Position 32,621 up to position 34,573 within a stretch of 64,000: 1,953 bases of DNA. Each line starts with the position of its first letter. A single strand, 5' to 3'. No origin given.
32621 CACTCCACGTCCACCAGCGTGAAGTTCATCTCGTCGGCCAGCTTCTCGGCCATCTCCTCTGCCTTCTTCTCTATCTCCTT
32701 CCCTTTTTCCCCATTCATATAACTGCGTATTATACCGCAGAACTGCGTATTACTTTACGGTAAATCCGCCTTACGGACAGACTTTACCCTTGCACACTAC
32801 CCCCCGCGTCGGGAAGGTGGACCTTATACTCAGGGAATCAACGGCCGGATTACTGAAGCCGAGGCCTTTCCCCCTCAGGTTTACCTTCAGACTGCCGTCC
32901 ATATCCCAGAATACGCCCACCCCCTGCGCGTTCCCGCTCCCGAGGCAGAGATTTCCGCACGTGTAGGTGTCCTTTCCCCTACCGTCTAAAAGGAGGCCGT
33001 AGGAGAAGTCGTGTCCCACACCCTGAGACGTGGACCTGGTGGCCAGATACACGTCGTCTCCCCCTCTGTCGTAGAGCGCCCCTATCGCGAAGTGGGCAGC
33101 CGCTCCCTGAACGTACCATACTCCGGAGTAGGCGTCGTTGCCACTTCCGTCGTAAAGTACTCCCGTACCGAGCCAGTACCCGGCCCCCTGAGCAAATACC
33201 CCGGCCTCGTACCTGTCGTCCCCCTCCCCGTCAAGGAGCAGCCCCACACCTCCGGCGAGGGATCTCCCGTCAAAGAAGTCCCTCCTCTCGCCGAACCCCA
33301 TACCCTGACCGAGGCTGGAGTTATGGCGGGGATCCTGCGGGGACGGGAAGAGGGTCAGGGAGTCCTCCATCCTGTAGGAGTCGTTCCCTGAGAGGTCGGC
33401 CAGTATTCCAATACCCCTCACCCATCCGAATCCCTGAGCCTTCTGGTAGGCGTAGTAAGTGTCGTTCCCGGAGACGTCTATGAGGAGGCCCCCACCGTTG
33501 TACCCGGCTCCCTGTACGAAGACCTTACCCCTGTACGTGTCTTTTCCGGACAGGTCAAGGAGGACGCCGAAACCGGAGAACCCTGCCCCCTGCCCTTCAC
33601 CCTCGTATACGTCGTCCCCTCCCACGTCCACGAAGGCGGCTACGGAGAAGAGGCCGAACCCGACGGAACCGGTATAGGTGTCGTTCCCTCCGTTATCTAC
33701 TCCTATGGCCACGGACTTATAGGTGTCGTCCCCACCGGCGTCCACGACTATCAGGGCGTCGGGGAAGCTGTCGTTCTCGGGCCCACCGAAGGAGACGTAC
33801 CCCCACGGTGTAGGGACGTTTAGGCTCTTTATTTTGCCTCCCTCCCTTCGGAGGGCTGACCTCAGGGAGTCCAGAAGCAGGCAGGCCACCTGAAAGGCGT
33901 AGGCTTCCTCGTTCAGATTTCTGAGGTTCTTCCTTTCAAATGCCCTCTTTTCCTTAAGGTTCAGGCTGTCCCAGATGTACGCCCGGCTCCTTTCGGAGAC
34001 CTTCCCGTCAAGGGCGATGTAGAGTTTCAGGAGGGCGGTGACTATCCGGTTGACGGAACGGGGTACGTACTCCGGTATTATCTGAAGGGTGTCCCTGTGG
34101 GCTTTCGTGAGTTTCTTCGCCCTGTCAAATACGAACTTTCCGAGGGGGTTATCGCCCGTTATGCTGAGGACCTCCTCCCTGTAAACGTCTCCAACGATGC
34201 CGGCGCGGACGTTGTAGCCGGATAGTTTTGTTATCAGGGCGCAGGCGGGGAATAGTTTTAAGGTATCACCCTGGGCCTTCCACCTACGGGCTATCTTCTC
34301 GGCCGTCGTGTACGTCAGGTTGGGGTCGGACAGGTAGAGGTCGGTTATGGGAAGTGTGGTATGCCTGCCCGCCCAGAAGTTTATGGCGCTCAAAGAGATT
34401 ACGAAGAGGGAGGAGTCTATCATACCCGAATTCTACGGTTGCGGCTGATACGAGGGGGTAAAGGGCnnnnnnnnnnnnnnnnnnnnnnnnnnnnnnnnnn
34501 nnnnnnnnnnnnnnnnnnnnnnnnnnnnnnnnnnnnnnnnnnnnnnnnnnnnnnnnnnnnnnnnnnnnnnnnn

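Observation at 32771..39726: Cell-envelope cluster with two paralogous Gly/Asp-rich repeat proteins of an unrecognised 'hhD-x2-G-(N/D)-D-x-Y' type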

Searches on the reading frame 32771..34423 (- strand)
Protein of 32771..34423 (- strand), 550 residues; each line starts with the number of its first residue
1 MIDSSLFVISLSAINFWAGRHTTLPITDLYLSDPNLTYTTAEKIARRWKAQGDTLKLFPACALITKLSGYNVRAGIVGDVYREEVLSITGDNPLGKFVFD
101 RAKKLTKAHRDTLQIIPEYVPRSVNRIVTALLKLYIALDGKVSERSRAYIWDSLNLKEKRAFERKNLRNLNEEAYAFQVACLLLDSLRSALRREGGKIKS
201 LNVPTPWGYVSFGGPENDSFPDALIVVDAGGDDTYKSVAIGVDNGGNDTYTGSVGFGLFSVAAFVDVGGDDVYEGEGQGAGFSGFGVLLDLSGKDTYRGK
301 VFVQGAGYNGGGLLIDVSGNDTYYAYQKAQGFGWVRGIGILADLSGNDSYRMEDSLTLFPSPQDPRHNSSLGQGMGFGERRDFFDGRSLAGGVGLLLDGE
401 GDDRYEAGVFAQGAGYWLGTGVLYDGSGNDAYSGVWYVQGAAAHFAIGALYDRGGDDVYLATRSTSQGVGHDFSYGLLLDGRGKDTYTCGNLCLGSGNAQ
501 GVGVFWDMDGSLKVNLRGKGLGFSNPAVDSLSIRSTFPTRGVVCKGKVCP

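Call 3: search_protein_families(library=pfam, proteins=[window:32771-34423:-], max_evalue=1)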
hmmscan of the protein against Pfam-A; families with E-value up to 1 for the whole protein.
window:32771-34423:- (550 aa): 0 families

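Call 4: search_protein_families(library=ncbifam, proteins=[window:32771-34423:-], max_evalue=1)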
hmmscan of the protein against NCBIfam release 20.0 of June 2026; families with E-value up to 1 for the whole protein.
window:32771-34423:- (550 aa): 0 families

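Call 22: search_protein_representatives(protein=window:32771-34423:-)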
Query: 550 residues. Proteins with E-value up to 0.001 (for the whole library): 3368; up to 1e-10: 2517; up to 1e-30: 1493. The best 150 are listed.
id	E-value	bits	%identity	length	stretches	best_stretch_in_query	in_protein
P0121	0.0e+00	1067.6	83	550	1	1-550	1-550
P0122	9.4e-90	318.1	51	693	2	169-528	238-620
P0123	8.9e-88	311.5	47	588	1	181-543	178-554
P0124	1.7e-87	310.6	52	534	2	277-528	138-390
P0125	3.7e-86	306.2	51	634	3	251-543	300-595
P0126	8.4e-86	305.0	45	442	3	275-542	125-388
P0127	1.7e-85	304.0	50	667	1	187-544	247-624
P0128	2.2e-83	297.0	50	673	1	195-530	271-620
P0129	1.1e-82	294.7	49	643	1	190-530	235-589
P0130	1.0e-81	291.5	50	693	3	277-524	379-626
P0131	1.5e-81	291.0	44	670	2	204-511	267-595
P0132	1.4e-80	287.8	48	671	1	189-541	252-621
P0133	8.1e-80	285.3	46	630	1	179-540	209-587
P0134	6.7e-79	282.2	49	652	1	184-513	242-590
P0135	1.3e-78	281.3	47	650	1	180-517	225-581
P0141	1.7e-76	274.3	47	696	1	185-543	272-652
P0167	3.1e-71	256.9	49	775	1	203-543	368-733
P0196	2.0e-65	237.8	48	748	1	199-507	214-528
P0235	3.5e-61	223.8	47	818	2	276-525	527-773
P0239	8.1e-61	222.5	44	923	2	278-528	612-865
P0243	1.9e-60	221.4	46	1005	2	303-512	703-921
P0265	1.9e-58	214.7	47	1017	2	262-543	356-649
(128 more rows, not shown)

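Call 23: search_protein_families(library=pfam, proteins=[P0122, P0127, P0128, P0141, P0167, P0196, P0235, P0239, P0243, P0265], max_evalue=0.01)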
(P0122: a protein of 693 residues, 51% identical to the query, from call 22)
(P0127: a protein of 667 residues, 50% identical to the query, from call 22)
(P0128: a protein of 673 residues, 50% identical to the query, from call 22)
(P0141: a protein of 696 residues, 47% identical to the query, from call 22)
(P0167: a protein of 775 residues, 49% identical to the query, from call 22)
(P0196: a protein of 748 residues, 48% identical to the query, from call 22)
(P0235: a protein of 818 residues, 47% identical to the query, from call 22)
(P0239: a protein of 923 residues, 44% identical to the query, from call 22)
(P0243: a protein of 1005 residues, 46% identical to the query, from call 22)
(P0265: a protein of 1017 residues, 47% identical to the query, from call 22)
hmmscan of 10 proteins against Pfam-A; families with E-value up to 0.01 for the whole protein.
P0122 (693 aa): 0 families

P0127 (667 aa): 0 families

P0128 (673 aa): 0 families

P0141 (696 aa): 0 families

P0167 (775 aa): 0 families

P0196 (748 aa): 0 families

P0235 (818 aa): 1 family
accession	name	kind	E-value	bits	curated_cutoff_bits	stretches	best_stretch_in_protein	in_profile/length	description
PF13180.12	PDZ_2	-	3.9e-05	24.3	27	1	88-181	4-80/80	PDZ domain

P0239 (923 aa): 0 families

P0243 (1005 aa): 0 families

P0265 (1017 aa): 6 families
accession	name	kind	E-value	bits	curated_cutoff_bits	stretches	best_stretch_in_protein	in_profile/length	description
PF00753.33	Lactamase_B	-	5e-22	79.2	22.7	1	718-899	5-196/196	Metallo-beta-lactamase superfamily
PF13180.12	PDZ_2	-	6.8e-13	49.1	27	1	934-1011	2-79/80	PDZ domain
PF17820.7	PDZ_6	-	5.6e-08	32.9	27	1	949-999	3-52/54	PDZ domain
PF12706.13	Lactamase_B_2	-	2.5e-07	31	27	1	734-860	4-144/200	Beta-lactamase superfamily domain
PF02112.21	PDEase_II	-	0.0021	17.7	23.7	1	742-771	70-99/340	cAMP phosphodiesterases class-II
PF00595.29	PDZ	-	0.0072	17.1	23.2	0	932-999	11-80/81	PDZ domain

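Call 58: search_protein_families(library=ncbifam, proteins=[P0122, P0127, P0265], max_evalue=0.01)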
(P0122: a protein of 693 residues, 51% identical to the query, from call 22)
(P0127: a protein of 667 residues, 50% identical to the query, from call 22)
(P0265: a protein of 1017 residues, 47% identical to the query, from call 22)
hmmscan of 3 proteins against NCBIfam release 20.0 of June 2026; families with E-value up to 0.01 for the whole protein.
P0122 (693 aa): 0 families

P0127 (667 aa): 0 families

P0265 (1017 aa): 39 families (the best 25 are shown)
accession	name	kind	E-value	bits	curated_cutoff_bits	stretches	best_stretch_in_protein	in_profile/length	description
TIGR03413.1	GSH_gloB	equivalog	2.1e-20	73.1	200.8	2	791-899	59-164/248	hydroxyacylglutathione hydrolase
NF040641.1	bifunc_ST_SDO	equivalog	9.9e-15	54.3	625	1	754-901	199-344/423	bifunctional sulfur transferase/dioxygenase Blh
NF007597.0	PRK10241.1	equivalog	1e-12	47.9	421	1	725-899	17-165/251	hydroxyacylglutathione hydrolase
NF033105.1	bla_subclass_B3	equivalog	9.5e-12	44.7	240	1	760-849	67-155/257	subclass B3 metallo-beta-lactamase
TIGR02037.1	degP_htrA_DO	subfamily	2.8e-09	36.4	416.2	1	944-1014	259-329/434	Do family serine endopeptidase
NF000438.2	blaPOM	exception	3.6e-09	36.2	610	1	696-852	36-191/286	POM family subclass B3 metallo-beta-lactamase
NF012229.1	bla_class_B_core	domain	7.9e-09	35.8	100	1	729-847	23-136/139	metallo-beta-lactamase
NF041521.1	HhoA_HhoB_HtrA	equivalog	2.5e-08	33.6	450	1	943-1012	262-331/335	HhoA/HhoB/HtrA family serine endopeptidase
NF033106.1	blaL1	exception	1.9e-07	30.3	560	1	753-848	96-189/290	L1 family subclass B3 metallo-beta-lactamase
NF041804.1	MBL_fold_SolJ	exception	5.2e-07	29.1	350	1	712-900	11-179/224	solanimycin biosynthesis MBL-fold hydrolase SolJ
NF040960.1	MamE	equivalog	1.1e-06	27.5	800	1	944-1014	467-537/659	magnetosome formation protease MamE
TIGR02038.1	protease_degS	equivalog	4.3e-06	26.1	422.95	1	945-1015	279-349/351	outer membrane-stress sensor serine endopeptidase DegS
NF040644.1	blaPAM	exception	4.4e-06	26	615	1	749-850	87-189/287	PAM family subclass B3 metallo-beta-lactamase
NF033184.1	B3_Acin_new1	exception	4.7e-06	25.9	580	1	748-845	78-176/283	putative subclass B3 metallo-beta-lactamase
NF047896.1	blaMIM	exception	8.5e-06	25.3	640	1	717-847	66-201/306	MIM family subclass B3 metallo-beta-lactamase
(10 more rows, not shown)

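Call 59: find_homologous_proteins(query=window:32771-34423:-)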
Query window:32771-34423:- (550 aa): 6234 proteins with E <= 0.001 among 8000 candidates; the best 120 are listed.
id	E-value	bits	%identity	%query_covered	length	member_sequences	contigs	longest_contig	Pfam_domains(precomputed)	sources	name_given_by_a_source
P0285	0.0e+0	1251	100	100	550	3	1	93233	-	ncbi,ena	-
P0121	0.0e+0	1068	83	100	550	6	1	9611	-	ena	-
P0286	0.0e+0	1056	82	100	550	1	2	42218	-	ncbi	-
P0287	1.0e-289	980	75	100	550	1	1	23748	-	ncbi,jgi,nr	ncbi:MAG: hypothetical protein GXO29_05435 [Thermotogae bacterium]|nr:hypothetical protein [Thermoto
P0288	1.2e-281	953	73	100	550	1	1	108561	-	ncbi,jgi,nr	ncbi:MAG: hypothetical protein GXO39_07935 [Thermotogae bacterium]|nr:hypothetical protein [Thermoto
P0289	3.0e-281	952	73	100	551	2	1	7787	-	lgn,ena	-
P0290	1.1e-232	792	61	100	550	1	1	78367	-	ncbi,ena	-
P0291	9.0e-230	782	61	100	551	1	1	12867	-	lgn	-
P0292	3.2e-226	770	59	100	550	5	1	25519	-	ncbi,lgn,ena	-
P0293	3.7e-213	727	57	100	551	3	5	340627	-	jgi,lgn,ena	jgi:hypothetical protein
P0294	9.6e-213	726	56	100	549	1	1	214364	-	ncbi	-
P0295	1.5e-211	722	56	100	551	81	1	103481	-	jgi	-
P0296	2.0e-211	721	56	100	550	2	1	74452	-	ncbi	-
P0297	5.7e-93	330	36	84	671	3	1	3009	-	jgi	jgi:hypothetical protein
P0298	1.9e-91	325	36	83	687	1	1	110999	-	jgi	jgi:hypothetical protein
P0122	2.9e-89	318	39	93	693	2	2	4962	-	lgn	-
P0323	4.3e-85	304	47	62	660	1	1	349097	-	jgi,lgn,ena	-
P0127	5.5e-85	304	38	97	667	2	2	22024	-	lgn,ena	-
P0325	5.8e-85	304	37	85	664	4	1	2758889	-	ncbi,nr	ncbi:MAG: hypothetical protein KF824_09635 [Fimbriimonadaceae bacterium]|nr:MAG: hypothetical protei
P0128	7.1e-83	297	37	91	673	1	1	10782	-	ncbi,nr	ncbi:MAG: hypothetical protein HYX74_02045 [Acidobacteria bacterium]|nr:hypothetical protein [Acidob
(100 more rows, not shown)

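Call 61: find_encoding_contigs(protein=P0325, flank=7000, max_places=1)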
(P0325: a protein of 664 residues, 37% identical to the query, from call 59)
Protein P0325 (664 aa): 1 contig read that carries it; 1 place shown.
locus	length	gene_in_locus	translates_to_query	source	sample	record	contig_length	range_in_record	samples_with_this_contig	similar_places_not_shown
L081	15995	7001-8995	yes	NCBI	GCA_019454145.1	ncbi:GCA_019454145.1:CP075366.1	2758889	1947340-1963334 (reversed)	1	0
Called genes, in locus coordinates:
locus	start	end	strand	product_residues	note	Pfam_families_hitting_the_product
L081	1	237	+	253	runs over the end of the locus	PF01026:TatD_DNase, PF04909:Amidohydro_2 (weak)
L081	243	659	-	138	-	-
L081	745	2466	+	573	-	PF17128:DUF5107 (weak)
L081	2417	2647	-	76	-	-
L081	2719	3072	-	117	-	PF00903:Glyoxalase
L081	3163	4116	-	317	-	PF00056:Ldh_1_N, PF02866:Ldh_1_C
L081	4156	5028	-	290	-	PF07963:N_methyl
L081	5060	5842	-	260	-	-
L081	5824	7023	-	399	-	PF09752:ABHD18, PF00326:Peptidase_S9 (weak)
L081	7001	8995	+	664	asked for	-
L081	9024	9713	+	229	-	PF01694:Rhomboid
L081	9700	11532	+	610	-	PF18949:DUF5693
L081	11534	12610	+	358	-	PF04230:PS_pyruv_trans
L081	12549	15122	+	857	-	-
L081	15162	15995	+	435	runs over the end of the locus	PF13620:CarboxypepD_reg, PF13715:CarbopepD_reg_2 (weak)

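Call 63: find_encoding_contigs(protein=P0323, flank=7000, max_places=1)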
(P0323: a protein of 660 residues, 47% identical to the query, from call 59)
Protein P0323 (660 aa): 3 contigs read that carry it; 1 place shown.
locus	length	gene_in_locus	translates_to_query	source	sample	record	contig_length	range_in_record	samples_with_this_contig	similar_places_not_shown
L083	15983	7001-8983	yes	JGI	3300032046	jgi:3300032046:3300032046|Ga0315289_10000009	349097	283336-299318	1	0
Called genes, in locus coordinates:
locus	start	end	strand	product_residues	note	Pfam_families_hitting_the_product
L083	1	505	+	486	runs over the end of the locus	PF01139:RtcB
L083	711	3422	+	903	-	PF13432:TPR_16 (faint), PF13424:TPR_12 (faint), PF13374:TPR_10 (faint), PF14938:SNAP (faint), PF00515:TPR_1 (faint), PF04212:MIT (faint)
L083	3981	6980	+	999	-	PF00150:Cellulase, PF26410:GH5_mannosidase (weak)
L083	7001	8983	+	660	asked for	-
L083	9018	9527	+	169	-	PF00149:Metallophos, PF12850:Metallophos_2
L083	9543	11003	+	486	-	PF13676:TIR_2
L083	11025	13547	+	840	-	PF13385:Laminin_G_3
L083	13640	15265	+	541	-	PF12708:Pect-lyase_RHGA_epim (weak), PF05048:NosD (faint), PF13229:Beta_helix, PF18911:PKD_4, PF00801:PKD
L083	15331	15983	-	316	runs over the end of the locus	PF01261:AP_endonuc_2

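Call 68: search_protein_families(library=padloc, proteins=[window:32771-34423:-], max_evalue=0.01)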
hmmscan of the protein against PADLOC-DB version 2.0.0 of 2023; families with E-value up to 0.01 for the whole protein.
window:32771-34423:- (550 aa): 0 families

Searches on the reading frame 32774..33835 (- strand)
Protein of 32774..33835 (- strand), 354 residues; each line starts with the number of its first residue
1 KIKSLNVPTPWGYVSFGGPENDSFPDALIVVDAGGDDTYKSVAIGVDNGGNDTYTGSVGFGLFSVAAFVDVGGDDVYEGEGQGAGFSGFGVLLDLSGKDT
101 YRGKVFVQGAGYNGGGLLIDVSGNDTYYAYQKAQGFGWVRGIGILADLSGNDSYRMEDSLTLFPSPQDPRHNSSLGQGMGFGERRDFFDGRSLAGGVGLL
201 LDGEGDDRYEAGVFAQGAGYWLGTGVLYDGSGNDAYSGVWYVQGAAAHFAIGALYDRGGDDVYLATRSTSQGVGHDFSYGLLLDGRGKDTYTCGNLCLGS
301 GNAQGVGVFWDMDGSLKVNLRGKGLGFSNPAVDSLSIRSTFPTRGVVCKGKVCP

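Call 33: search_protein_families(library=pfam, proteins=[window:32774-33835:-], max_evalue=10)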
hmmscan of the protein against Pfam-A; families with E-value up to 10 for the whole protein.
seq(354 aa): 0 families
